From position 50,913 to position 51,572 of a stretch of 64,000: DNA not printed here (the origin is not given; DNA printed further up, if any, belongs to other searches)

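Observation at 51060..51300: Secretin with a C-terminal TonB-C-like domain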

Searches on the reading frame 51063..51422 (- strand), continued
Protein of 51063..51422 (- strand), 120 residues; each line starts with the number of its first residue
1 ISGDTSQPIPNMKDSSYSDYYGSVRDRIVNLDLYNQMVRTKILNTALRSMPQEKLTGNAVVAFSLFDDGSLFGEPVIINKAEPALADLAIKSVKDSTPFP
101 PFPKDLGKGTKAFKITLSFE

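Call 46: list_cluster_members(proteins=[P0198, P0123, P0150, P0154, P0188, P0125, P0126, P0133, P0182, P0124])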
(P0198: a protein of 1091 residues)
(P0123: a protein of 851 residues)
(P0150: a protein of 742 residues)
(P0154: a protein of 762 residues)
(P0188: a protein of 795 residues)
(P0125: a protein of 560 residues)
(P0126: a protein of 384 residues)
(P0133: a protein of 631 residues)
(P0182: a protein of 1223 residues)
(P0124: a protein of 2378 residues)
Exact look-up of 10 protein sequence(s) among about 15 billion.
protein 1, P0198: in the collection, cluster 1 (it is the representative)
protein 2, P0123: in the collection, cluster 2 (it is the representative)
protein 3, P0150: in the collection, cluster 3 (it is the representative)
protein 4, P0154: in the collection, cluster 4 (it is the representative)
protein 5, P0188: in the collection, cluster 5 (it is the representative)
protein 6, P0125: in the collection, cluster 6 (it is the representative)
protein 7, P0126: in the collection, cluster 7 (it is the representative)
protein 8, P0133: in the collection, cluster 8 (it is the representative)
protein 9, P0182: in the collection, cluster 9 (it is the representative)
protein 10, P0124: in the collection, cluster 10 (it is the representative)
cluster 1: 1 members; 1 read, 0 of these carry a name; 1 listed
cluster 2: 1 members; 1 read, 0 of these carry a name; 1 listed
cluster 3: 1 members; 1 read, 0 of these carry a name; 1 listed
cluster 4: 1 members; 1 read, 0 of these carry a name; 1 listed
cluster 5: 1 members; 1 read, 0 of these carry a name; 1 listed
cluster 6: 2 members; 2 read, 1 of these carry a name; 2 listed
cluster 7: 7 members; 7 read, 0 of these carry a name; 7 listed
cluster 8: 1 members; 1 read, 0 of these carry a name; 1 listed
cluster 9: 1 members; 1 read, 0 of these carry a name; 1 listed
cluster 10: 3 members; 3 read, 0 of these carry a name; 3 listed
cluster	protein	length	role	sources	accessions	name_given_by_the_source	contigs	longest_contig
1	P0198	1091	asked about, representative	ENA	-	-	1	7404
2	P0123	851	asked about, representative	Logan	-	-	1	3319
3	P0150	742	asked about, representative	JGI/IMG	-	-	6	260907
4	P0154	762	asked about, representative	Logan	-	-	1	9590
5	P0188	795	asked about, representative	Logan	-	-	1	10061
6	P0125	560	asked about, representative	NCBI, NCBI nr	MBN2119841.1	MAG: TonB family protein, partial [Candidatus Omnitrophica bacterium] | TonB family protein [Candidatus Omnitrophota bacterium]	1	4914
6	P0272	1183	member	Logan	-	-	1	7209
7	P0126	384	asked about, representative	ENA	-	-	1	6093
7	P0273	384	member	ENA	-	-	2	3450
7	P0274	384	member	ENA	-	-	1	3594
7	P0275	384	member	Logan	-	-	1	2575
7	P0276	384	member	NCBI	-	-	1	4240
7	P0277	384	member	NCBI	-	-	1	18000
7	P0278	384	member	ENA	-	-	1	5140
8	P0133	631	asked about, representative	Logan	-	-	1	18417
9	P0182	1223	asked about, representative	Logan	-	-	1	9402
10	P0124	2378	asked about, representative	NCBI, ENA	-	-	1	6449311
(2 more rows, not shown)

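Call 47: find_encoding_contigs(protein=P0198, flank=8000, max_places=3)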
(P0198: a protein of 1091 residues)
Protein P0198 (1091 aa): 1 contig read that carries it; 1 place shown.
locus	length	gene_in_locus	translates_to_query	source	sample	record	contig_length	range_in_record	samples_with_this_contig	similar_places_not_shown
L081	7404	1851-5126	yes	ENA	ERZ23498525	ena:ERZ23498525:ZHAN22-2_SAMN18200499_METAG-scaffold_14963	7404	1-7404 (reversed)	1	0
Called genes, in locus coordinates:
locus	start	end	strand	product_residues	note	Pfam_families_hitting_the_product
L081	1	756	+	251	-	?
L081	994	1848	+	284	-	PF08666:SAF, PF16976:RcpC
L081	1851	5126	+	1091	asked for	PF13629:T2SS-T3SS_pil_N, PF00263:Secretin, PF13103:TonB_2 (weak), PF03544:TonB_C, PF13103:TonB_2 (weak)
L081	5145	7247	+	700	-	PF01656:CbiA, PF02374:ArsA_ATPase (weak), PF10609:ParA, PF13614:AAA_31, PF27713:UCP018868 (faint), PF00437:T2SSE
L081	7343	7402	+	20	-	?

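Call 50: find_encoding_contigs(protein=P0126, flank=8000, max_places=3)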
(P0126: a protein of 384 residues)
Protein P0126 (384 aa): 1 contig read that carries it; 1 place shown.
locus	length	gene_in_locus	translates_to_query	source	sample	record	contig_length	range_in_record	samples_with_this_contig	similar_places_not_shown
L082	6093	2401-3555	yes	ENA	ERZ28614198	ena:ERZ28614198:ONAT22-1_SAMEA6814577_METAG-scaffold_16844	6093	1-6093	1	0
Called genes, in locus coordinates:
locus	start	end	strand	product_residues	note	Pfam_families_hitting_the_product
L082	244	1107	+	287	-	PF02401:LYTB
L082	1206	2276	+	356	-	PF00575:S1, PF13509:S1_2 (faint), PF00575:S1, PF23459:S1_RRP5 (weak)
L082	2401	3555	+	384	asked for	PF06519:TolA (faint), PF13103:TonB_2, PF27683:UCP034077 (faint), PF13103:TonB_2, PF03544:TonB_C (weak), PF13103:TonB_2, PF03544:TonB_C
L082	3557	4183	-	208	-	PF03167:UDG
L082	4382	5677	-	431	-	PF02810:SEC-C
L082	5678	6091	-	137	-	?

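Call 51: find_encoding_contigs(protein=P0133, flank=8000, max_places=2)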
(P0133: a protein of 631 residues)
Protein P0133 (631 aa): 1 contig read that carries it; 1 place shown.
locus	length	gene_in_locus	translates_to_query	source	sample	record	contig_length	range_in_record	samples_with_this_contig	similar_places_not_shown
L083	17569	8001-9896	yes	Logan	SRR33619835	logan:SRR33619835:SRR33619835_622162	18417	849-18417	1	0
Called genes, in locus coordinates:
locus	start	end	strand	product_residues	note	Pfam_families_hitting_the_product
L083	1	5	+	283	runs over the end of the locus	?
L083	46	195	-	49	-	-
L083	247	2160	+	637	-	PF00023:Ank (faint), PF13606:Ank_3 (faint), PF13857:Ank_5 (faint), PF13637:Ank_4 (weak), PF12796:Ank_2 (weak), PF13637:Ank_4 (weak)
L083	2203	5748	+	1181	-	PF13606:Ank_3 (faint), PF12796:Ank_2, PF24521:Ank_KRIT1 (weak), PF13637:Ank_4 (weak), PF12796:Ank_2, PF13857:Ank_5, PF00023:Ank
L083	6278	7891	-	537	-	PF03544:TonB_C (faint), PF13103:TonB_2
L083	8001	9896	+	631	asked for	PF06519:TolA (faint), PF13103:TonB_2, PF03544:TonB_C (weak), PF13103:TonB_2, PF03544:TonB_C, PF13103:TonB_2 (weak), PF03544:TonB_C (weak), PF13103:TonB_2, +1 more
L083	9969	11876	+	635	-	PF10101:DUF2339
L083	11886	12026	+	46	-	-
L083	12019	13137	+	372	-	PF00108:Thiolase_N (faint), PF08541:ACP_syn_III_C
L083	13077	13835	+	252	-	PF14518:Haem_oxygenas_2 (weak)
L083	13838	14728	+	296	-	PF22523:DUF6999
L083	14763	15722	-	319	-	PF00392:GntR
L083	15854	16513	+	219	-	PF01553:Acyltransferase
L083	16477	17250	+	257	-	PF02230:Abhydrolase_2 (faint), PF12146:Hydrolase_4, PF00561:Abhydrolase_1, PF12697:Abhydrolase_6, PF00756:Esterase, PF00326:Peptidase_S9 (faint)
